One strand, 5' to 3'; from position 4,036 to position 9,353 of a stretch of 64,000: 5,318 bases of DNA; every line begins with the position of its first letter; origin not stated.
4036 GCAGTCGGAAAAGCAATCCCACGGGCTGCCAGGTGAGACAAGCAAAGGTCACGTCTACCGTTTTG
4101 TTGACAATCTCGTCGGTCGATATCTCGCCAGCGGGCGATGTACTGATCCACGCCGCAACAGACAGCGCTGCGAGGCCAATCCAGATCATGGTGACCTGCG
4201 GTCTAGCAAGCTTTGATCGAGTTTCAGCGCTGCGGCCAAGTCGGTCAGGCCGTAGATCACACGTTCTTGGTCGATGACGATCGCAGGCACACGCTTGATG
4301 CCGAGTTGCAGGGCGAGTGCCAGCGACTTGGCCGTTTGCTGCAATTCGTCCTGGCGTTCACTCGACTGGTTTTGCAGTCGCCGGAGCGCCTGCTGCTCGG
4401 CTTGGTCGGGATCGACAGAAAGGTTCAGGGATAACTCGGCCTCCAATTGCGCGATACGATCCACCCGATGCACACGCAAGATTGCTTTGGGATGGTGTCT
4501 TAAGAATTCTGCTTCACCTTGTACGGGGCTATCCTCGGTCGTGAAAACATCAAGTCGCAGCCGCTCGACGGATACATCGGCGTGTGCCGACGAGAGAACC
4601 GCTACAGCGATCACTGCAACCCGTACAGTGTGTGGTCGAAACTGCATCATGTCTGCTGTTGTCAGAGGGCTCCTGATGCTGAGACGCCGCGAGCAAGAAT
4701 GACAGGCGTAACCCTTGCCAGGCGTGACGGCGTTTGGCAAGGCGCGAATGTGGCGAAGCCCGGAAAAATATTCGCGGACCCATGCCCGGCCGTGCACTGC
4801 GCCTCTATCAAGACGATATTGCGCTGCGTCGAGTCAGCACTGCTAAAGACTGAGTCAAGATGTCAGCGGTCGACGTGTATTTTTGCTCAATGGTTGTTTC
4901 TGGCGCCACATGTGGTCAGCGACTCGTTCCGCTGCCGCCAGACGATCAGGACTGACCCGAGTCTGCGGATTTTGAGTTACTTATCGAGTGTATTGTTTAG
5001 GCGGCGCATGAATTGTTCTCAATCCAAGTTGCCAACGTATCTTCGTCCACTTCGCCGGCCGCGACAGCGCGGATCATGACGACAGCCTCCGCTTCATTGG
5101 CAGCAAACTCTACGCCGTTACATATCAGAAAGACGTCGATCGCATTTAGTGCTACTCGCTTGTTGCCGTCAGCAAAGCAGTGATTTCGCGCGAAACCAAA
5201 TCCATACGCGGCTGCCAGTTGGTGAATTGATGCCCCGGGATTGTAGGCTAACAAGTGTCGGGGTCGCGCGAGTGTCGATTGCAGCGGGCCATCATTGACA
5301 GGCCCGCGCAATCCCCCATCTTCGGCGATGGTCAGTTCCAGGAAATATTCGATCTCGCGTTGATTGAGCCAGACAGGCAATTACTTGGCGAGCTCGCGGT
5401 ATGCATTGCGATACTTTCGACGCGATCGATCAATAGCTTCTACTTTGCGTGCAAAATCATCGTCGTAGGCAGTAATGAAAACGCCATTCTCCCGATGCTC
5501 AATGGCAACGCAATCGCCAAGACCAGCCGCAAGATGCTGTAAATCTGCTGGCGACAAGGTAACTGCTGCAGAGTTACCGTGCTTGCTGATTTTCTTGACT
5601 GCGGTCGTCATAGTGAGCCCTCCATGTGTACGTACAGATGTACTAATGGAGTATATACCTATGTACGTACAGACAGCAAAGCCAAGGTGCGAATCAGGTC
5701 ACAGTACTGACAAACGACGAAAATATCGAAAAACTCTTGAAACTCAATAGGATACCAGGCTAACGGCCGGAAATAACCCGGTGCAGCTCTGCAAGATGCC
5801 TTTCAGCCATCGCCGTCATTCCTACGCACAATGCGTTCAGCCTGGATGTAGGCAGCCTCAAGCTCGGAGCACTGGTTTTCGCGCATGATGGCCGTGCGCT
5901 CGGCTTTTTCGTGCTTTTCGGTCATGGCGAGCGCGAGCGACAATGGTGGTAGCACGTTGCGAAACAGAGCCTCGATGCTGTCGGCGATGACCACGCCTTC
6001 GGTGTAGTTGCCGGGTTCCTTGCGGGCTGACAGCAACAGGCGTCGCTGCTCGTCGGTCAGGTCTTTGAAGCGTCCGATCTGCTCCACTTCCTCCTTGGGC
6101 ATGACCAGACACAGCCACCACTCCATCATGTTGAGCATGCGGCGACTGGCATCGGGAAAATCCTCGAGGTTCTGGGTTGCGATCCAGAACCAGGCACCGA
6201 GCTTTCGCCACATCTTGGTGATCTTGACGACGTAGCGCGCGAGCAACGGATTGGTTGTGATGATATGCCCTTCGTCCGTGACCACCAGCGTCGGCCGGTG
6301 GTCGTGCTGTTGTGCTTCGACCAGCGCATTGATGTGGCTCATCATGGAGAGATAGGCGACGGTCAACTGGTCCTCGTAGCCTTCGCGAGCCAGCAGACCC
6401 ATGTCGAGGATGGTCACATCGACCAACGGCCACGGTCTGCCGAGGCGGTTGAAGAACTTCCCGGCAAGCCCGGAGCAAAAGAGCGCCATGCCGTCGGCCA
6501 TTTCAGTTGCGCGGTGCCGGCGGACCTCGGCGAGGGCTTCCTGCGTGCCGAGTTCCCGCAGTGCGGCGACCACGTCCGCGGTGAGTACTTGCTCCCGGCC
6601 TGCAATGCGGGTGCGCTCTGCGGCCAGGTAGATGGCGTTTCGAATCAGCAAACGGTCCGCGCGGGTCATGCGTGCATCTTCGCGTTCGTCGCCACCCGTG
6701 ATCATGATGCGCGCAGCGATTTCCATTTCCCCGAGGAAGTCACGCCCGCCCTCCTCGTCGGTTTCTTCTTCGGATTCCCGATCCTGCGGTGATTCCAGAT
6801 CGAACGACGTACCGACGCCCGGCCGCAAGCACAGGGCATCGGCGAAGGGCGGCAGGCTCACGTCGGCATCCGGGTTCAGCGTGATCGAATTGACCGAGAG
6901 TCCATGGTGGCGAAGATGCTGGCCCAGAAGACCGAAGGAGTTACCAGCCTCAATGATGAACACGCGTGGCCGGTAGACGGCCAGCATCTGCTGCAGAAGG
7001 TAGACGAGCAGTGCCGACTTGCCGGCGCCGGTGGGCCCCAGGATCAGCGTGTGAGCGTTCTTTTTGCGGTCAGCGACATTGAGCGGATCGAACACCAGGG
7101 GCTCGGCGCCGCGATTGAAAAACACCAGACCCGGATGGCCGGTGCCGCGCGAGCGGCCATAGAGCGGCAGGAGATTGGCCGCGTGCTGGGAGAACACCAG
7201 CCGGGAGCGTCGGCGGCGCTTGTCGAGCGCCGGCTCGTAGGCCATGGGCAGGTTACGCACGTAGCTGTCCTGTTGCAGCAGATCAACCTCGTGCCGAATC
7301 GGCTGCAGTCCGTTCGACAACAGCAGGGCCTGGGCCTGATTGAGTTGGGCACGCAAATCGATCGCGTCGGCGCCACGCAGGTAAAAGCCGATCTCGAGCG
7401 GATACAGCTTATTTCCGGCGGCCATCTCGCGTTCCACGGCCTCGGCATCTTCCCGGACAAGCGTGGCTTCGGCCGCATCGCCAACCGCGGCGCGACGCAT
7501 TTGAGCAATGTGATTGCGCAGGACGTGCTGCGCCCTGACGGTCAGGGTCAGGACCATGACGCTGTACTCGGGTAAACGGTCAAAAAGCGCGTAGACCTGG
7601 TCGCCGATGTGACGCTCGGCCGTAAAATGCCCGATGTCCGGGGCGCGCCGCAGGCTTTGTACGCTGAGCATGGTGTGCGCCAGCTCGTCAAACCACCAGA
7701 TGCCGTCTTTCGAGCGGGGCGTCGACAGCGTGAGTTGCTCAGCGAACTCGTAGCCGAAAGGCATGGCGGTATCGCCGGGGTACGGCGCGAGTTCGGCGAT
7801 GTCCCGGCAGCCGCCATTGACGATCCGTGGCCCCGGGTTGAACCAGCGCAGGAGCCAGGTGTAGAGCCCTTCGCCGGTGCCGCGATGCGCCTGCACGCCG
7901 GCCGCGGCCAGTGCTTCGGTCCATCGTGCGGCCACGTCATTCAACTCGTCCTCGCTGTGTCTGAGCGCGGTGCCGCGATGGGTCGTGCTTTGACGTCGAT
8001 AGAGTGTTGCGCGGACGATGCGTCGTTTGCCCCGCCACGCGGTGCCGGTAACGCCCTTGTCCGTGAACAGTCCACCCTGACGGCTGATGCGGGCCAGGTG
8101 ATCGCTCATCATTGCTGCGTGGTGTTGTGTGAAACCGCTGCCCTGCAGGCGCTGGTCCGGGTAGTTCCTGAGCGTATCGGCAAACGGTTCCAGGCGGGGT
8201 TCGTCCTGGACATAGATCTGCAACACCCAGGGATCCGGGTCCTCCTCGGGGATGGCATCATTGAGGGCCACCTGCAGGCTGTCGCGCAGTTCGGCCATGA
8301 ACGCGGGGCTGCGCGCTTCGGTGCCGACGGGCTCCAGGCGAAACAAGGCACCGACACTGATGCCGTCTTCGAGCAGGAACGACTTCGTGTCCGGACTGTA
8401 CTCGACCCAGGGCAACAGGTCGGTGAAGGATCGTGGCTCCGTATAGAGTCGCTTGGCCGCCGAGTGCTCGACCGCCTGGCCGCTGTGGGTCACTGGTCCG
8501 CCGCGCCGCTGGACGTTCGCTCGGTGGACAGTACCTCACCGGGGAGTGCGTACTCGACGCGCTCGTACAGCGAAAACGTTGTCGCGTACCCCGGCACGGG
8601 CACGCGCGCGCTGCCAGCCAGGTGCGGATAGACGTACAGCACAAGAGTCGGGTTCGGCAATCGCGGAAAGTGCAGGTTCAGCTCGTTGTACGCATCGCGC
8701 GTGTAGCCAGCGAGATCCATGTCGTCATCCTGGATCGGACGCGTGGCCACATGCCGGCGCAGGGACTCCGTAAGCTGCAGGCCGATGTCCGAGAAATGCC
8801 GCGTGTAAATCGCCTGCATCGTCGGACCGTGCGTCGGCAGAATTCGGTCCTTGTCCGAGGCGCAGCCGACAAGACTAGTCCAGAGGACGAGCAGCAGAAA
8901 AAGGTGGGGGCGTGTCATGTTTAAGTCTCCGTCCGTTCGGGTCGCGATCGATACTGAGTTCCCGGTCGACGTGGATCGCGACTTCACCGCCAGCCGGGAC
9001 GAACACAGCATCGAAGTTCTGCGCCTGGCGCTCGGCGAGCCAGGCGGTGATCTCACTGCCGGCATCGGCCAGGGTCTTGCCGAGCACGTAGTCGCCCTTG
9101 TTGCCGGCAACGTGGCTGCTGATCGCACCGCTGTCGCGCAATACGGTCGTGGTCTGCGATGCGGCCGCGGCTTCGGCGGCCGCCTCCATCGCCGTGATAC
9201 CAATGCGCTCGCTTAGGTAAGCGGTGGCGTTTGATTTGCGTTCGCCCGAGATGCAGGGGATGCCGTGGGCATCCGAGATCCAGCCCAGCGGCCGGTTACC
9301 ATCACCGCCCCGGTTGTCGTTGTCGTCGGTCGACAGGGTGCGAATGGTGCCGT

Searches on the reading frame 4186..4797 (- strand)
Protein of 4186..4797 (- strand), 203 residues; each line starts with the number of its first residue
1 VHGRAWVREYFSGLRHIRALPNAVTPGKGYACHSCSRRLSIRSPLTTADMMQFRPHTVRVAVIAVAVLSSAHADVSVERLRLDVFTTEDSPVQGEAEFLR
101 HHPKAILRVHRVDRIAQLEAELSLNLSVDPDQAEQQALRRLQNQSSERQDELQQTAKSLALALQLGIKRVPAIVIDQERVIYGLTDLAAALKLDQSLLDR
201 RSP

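Call 4: search_protein_families(library=pfam, proteins=[window:4186-4797:-], max_evalue=0.1)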
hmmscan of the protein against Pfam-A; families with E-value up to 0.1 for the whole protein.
window:4186-4797:- (203 aa): 2 families
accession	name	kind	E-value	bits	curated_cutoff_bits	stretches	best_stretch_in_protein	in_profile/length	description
PF07511.17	DUF1525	-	7.2e-26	90.9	24.1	1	107-193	20-106/113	Protein of unknown function (DUF1525)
PF21662.3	WipA_N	-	0.085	13.8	27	0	113-174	39-98/105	WipA, alpha-helical hairpin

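Call 6: search_protein_families(library=ncbifam, proteins=[window:4186-4797:-], max_evalue=0.1)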
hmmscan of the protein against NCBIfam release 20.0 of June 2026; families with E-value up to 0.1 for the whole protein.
window:4186-4797:- (203 aa): 4 families
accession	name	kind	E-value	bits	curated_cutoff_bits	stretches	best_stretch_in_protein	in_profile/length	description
TIGR03757.1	conj_TIGR03757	hypoth_equivalog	2e-26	92.4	73.2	1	104-193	20-108/113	TIGR03757 family integrating conjugative element protein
TIGR03143.1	AhpF_homolog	hypoth_equivalog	0.013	14.1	687.65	1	107-189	469-549/555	putative alkyl hydroperoxide reductase F subunit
TIGR00411.1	redox_disulf_1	equivalog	0.014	15.5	92.75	1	155-185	39-69/82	MJ0307 family thioredoxin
NF008129.0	PRK10877.1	equivalog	0.04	13.2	215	1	153-186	186-219/237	bifunctional protein-disulfide isomerase/oxidoreductase DsbC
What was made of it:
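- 4186..4650 (-): TIGR03757/DUF1525 (PFL_4709-like) gene, copy A, complete at 154 aa. It forms the upstream boundary of the cargo. TIGR03757 E 2e-26 and DUF1525 E 7e-26 (calls 4, 6).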

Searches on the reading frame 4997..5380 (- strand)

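Call 4: search_protein_families(library=pfam, proteins=[window:4997-5380:-], max_evalue=0.1)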
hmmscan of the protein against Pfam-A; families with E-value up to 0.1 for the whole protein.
window:4997-5380:- (127 aa): 1 family
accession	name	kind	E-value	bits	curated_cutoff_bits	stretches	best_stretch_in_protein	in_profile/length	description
PF02661.23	Fic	-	1.7e-10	42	24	1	29-85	29-93/93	Fic/DOC family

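Call 6: search_protein_families(library=ncbifam, proteins=[window:4997-5380:-], max_evalue=0.1)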
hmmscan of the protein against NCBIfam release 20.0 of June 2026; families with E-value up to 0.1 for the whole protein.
window:4997-5380:- (127 aa): 1 family
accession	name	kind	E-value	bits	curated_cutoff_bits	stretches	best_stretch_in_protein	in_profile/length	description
TIGR01550.1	DOC_P1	subfamily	1.1e-15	57.8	38.65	1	9-121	6-121/122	type II toxin-antitoxin system death-on-curing family toxin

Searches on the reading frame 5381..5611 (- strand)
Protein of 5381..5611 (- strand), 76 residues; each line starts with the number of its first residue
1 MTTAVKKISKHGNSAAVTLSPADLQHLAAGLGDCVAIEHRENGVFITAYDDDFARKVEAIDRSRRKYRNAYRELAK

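Call 4: search_protein_families(library=pfam, proteins=[window:5381-5611:-], max_evalue=0.1)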
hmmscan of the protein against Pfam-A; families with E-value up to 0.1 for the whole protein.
window:5381-5611:- (76 aa): 0 families

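Call 6: search_protein_families(library=ncbifam, proteins=[window:5381-5611:-], max_evalue=0.1)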
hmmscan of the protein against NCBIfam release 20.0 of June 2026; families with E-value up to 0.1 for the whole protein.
window:5381-5611:- (76 aa): 3 families
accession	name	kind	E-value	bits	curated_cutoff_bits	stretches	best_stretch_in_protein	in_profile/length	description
TIGR02609.1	doc_partner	hypoth_equivalog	1.4e-12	47.7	55.9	1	7-76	2-74/74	putative addiction module antidote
NF052488.1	TAtMazEAgrob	equivalog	0.0087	16.2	130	1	3-41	2-40/87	type II toxin-antitoxin system antitoxin MazE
NF033496.0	DUF2080_fam_acc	subfamily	0.026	14.1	22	1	6-21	6-21/34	DUF2080 family transposase-associated protein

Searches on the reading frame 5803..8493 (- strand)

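Call 4: search_protein_families(library=pfam, proteins=[window:5803-8493:-], max_evalue=0.1)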
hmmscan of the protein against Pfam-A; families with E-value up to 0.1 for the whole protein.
window:5803-8493:- (896 aa): 11 families
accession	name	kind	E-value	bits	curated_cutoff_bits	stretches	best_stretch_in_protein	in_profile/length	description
PF11130.14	TraC_F_IV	-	1e-81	275.4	28.1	1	23-419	1-375/375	TraC protein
PF01580.24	FtsK_SpoIIIE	-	4.5e-05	23.4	24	1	473-509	32-69/221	FtsK/SpoIIIE family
PF19044.6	P-loop_TraG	-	0.00011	21.4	25.8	1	477-525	27-74/413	TraG P-loop domain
PF01935.23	DUF87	-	0.001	19.7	23.2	1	480-509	24-51/220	Helicase HerA, central domain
PF12846.13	AAA_10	-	0.0026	17.3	27.5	1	476-543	18-86/362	AAA-like domain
PF13555.12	AAA_29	-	0.012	15.8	27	1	477-496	20-39/61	P-loop containing region of AAA domain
PF25199.1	nSTAND_NTPase5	-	0.018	15.3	34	0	472-518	34-80/145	Novel STAND NTPase 5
PF13401.12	AAA_22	-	0.019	15.7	27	0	478-519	4-44/130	AAA domain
PF04665.18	Pox_A32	-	0.073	13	22.8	0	480-514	14-47/242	Poxvirus A32 protein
PF13191.12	AAA_16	-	0.077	13.9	32.6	0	479-504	24-49/167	AAA ATPase domain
PF00005.33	ABC_tran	-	0.081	14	25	0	478-502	10-34/137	ABC transporter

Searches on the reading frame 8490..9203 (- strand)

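Call 4: search_protein_families(library=pfam, proteins=[window:8490-9203:-], max_evalue=0.1)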
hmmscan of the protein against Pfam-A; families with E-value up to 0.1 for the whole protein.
window:8490-9203:- (237 aa): 0 families

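Call 6: search_protein_families(library=ncbifam, proteins=[window:8490-9203:-], max_evalue=0.1)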
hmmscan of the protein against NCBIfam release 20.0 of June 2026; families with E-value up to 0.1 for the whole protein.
window:8490-9203:- (237 aa): 1 family
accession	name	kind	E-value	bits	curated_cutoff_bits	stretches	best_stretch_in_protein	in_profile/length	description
TIGR03751.1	conj_TIGR03751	hypoth_equivalog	1.8e-34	118.8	77.7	1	106-224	3-123/124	TIGR03751 family conjugal transfer lipoprotein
